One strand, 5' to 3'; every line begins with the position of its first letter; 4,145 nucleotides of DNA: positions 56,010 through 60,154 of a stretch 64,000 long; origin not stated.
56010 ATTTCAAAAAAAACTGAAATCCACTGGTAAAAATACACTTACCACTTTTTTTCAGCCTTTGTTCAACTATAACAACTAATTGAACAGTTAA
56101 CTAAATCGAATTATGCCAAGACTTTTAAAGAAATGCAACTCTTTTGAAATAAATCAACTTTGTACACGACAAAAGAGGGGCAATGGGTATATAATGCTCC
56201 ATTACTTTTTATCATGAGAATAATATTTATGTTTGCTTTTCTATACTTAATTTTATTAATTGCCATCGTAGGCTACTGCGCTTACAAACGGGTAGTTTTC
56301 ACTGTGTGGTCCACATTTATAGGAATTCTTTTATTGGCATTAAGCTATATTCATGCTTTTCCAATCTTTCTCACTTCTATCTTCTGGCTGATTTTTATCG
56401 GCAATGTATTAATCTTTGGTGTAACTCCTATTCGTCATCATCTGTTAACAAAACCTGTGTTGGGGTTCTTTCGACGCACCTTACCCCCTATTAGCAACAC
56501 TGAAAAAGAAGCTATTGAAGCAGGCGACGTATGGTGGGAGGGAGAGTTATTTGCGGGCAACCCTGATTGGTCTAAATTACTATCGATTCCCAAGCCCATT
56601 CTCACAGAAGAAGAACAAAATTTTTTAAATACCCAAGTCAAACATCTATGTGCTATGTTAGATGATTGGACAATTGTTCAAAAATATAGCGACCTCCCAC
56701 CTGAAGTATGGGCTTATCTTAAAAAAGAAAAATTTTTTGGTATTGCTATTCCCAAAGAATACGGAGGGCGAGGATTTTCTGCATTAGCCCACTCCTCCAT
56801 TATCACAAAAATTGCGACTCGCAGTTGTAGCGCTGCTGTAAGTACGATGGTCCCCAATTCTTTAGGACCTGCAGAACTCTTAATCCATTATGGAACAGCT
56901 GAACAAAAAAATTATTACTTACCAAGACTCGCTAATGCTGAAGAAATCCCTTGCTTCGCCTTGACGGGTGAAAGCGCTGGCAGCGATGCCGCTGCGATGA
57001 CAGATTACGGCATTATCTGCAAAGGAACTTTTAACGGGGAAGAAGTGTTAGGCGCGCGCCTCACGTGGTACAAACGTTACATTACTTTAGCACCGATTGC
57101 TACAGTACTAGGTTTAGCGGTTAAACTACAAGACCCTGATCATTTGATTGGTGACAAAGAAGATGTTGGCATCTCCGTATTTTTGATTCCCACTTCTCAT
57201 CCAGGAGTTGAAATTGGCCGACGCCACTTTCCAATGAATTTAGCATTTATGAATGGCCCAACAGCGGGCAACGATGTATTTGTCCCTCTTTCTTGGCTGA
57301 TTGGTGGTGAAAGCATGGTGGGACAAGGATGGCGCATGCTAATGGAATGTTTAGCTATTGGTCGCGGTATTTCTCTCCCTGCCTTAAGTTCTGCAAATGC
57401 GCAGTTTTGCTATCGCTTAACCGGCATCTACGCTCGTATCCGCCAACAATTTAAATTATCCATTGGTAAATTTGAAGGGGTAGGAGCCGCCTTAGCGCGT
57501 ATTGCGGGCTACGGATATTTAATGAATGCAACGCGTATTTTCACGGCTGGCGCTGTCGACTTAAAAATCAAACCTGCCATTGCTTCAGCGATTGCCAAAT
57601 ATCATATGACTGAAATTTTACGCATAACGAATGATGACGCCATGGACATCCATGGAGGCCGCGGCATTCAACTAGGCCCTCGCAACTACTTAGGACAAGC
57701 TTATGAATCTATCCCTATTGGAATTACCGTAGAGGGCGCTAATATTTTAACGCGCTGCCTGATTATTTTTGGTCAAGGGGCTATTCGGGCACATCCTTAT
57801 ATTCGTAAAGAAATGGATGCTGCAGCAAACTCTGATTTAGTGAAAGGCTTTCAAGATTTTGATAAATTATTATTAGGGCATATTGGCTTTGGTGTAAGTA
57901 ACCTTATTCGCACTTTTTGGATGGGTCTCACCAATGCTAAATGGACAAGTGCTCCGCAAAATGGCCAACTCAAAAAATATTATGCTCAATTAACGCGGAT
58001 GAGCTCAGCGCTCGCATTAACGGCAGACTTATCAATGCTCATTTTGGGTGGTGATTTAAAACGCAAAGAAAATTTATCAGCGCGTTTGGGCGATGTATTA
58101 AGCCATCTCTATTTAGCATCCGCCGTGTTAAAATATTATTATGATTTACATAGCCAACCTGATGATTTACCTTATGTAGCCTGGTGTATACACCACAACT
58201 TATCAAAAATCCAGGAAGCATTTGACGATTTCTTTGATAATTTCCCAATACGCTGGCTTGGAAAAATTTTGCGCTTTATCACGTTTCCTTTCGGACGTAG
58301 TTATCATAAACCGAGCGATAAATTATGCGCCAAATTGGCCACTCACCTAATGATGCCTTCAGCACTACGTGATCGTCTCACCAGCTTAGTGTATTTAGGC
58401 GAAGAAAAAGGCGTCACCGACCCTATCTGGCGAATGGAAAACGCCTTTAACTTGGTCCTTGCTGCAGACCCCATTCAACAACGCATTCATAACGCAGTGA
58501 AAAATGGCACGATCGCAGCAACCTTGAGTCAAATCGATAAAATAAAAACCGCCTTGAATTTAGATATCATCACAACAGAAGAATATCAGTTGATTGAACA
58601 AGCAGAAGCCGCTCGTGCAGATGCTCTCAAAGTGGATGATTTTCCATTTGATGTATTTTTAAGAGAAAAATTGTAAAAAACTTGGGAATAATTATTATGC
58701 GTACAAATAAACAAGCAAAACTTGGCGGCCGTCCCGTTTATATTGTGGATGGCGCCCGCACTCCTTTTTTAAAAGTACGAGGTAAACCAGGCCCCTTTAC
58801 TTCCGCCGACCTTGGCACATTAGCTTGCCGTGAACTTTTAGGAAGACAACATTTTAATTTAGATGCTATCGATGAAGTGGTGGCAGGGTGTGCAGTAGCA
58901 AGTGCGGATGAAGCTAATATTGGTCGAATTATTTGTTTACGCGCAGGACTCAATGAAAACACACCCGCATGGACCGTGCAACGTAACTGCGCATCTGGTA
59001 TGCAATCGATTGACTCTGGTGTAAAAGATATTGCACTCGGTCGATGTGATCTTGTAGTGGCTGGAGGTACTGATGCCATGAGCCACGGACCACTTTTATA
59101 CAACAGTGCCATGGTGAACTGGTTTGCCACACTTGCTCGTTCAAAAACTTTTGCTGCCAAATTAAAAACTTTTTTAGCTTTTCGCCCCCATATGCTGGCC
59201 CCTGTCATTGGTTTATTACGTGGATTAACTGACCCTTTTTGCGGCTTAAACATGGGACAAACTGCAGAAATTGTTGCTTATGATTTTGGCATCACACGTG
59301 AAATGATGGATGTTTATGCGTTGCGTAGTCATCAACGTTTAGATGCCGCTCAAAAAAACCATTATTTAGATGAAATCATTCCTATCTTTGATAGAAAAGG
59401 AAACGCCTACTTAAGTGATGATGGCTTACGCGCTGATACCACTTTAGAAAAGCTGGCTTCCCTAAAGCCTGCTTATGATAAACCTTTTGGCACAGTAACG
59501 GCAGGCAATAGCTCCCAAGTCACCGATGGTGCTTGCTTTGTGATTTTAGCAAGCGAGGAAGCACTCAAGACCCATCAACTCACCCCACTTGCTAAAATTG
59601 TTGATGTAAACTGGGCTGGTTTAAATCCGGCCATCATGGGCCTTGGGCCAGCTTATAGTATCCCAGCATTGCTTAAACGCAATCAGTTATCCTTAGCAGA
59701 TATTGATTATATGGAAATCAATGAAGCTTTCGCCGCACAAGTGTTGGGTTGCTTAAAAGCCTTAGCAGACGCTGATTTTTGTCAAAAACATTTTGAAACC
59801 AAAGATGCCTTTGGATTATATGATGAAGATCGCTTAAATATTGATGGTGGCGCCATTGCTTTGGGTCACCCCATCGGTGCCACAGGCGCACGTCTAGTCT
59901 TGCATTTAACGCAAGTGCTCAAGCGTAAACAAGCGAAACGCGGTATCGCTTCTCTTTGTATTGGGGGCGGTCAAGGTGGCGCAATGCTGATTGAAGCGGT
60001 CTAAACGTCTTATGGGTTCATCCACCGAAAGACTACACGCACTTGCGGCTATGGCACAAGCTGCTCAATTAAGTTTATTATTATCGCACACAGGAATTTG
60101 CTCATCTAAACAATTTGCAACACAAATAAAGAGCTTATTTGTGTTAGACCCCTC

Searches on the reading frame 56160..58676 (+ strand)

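Call 21: search_protein_families(library=pfam, proteins=[window:56160-58676:+], max_evalue=0.001)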
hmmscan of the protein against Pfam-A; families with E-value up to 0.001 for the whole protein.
window:56160-58676:+ (838 aa): 4 families
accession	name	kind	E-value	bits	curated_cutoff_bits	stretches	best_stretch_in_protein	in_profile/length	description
PF09317.16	ACDH_C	-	6e-107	358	25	1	542-828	1-284/284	Acyl-CoA dehydrogenase, C-terminal, bacterial type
PF02771.21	Acyl-CoA_dh_N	-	2.5e-18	66.9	22.9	1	169-261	25-113/113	Acyl-CoA dehydrogenase, N-terminal domain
PF00441.29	Acyl-CoA_dh_1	-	9.9e-13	48.9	22.4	1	388-528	1-138/150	Acyl-CoA dehydrogenase, C-terminal domain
PF02770.24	Acyl-CoA_dh_M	-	4.9e-09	36.7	33.3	1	265-356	1-79/97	Acyl-CoA dehydrogenase, middle domain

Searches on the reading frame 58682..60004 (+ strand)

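Call 21: search_protein_families(library=pfam, proteins=[window:58682-60004:+], max_evalue=0.001)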
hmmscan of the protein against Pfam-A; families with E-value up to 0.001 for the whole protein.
window:58682-60004:+ (440 aa): 3 families
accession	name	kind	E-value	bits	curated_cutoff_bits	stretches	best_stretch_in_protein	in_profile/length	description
PF00108.29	Thiolase_N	-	1.2e-62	212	26.4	1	19-293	1-260/260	Thiolase, N-terminal domain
PF02803.24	Thiolase_C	-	5.9e-43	145.8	27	1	300-438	1-122/123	Thiolase, C-terminal domain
PF00109.32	ketoacyl-synt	-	5.4e-07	29.9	20.8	1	94-158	165-229/252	Beta-ketoacyl synthase, N-terminal domain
